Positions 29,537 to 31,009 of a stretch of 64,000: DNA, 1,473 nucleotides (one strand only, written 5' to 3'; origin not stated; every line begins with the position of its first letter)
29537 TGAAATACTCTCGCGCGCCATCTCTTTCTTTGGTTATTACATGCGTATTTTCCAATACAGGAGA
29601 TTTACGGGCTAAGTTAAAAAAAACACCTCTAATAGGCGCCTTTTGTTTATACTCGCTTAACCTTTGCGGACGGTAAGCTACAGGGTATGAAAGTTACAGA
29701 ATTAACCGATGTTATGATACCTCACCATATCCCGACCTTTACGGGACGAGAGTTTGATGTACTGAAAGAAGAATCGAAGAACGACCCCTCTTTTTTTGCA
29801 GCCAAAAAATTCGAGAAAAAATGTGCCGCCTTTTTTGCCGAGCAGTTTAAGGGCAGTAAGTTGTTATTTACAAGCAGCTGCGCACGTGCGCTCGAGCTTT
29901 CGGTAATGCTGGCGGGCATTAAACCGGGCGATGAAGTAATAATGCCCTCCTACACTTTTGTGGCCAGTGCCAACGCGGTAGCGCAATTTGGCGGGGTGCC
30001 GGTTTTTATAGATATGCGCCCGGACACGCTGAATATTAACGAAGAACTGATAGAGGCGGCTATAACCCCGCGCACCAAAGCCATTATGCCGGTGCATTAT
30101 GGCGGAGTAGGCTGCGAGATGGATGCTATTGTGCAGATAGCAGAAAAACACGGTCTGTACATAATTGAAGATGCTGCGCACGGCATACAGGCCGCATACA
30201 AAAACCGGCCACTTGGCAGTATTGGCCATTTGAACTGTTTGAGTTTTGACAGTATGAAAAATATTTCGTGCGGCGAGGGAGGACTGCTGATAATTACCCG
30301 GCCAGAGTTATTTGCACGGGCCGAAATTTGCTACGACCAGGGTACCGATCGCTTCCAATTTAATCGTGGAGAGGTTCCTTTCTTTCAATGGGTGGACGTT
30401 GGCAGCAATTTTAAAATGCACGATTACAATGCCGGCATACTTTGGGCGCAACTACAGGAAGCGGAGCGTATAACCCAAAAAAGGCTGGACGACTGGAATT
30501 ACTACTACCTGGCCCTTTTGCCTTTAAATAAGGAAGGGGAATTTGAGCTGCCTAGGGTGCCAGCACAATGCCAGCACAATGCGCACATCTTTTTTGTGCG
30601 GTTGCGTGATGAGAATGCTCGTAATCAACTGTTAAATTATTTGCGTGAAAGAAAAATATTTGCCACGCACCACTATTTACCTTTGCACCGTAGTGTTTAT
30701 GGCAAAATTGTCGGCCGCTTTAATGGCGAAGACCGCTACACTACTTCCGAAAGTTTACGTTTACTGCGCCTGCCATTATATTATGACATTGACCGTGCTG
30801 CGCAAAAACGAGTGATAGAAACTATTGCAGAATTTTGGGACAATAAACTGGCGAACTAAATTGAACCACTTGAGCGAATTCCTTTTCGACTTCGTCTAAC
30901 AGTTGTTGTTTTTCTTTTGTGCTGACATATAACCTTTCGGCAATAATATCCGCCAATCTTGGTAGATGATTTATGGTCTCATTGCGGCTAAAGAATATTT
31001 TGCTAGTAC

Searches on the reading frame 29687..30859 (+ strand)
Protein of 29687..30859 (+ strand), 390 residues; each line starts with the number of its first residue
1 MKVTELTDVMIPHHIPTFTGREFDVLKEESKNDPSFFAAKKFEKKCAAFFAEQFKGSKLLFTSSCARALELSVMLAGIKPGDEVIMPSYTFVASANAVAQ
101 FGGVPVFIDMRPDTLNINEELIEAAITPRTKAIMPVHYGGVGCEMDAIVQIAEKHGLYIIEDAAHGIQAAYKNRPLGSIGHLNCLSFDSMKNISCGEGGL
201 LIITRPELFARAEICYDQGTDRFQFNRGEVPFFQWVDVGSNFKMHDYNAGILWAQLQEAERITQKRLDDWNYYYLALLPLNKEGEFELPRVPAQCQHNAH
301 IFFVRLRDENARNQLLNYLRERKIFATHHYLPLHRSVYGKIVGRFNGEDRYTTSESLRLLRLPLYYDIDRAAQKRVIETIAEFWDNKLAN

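Call 4: search_protein_families(library=pfam, proteins=[window:29687-30859:+], max_evalue=0.01)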
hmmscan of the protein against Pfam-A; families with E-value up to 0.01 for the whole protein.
window:29687-30859:+ (390 aa): 3 families
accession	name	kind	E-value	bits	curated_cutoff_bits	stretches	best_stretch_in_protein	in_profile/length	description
PF01041.23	DegT_DnrJ_EryC1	-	1.6e-85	287.9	19.8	1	40-380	27-359/360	DegT/DnrJ/EryC1/StrS aminotransferase family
PF00155.27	Aminotran_1_2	-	3.5e-07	30.2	19.7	1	36-167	41-190/361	Aminotransferase class I and II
PF00266.25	Aminotran_5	-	1.3e-05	24.8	21.5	1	40-168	46-181/371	Aminotransferase class-V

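Call 32: search_solved_structures(query=window:29687-30859:+, max_evalue=1e-20)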
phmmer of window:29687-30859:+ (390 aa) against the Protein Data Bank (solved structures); distinct sequences matched with E-value up to 1e-20: 50.
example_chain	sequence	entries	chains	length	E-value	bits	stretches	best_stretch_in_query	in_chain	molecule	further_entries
4piw_A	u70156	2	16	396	1.4e-119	402.7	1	10-383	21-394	TDP-4-keto-6-deoxy-D-glucose transaminase family protein | dTDP-4-amino-4,6-dideoxygalactose transaminase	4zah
6blg_A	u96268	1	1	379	6.4e-118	397.2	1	8-383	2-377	dTDP-4-amino-4,6-dideoxygalactose transaminase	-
1mdo_A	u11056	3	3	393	2.1e-46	161.7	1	48-380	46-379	ArnB aminotransferase | UDP-4-amino-4-deoxy-L-arabinose--oxoglutarate aminotransferase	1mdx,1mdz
8sng_A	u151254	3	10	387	5.5e-46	160.4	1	58-378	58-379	UDP-4-amino-4-deoxy-L-arabinose--oxoglutarate aminotransferase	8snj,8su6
4oca_A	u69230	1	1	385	1.4e-45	159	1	48-380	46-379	UDP-4-amino-4-deoxy-L-arabinose--oxoglutarate aminotransferase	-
5k8b_A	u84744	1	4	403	1.3e-43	152.6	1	61-263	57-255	8-amino-3,8-dideoxy-alpha-D-manno-octulosonate transaminase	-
3bn1_A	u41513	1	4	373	2.7e-43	151.5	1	48-324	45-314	Perosamine synthetase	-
3dr7_A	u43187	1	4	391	3.2e-43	151.3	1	49-324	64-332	Putative perosamine synthetase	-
3dr4_A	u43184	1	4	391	2e-42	148.6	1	49-324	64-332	Putative perosamine synthetase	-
7b0m_AAA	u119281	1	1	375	1.6e-41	145.7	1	48-266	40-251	Sugar aminotransferase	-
5uid_A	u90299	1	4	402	3.4e-39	138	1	48-365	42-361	Aminotransferase TlmJ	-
2c7t_A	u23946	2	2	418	1.6e-38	135.8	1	40-335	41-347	GLUTAMINE-2-DEOXY-SCYLLO-INOSOSE AMINOTRANSFERASE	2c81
5w71_A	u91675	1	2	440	1.8e-38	135.6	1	40-335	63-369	L-glutamine:2-deoxy-scyllo-inosose aminotransferase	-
7b0d_A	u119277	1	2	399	4e-38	134.5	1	42-383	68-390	Glutamine--scyllo-inositol transaminase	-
4k2b_A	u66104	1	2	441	3.4e-37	131.4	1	42-380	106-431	NTD biosynthesis operon protein NtdA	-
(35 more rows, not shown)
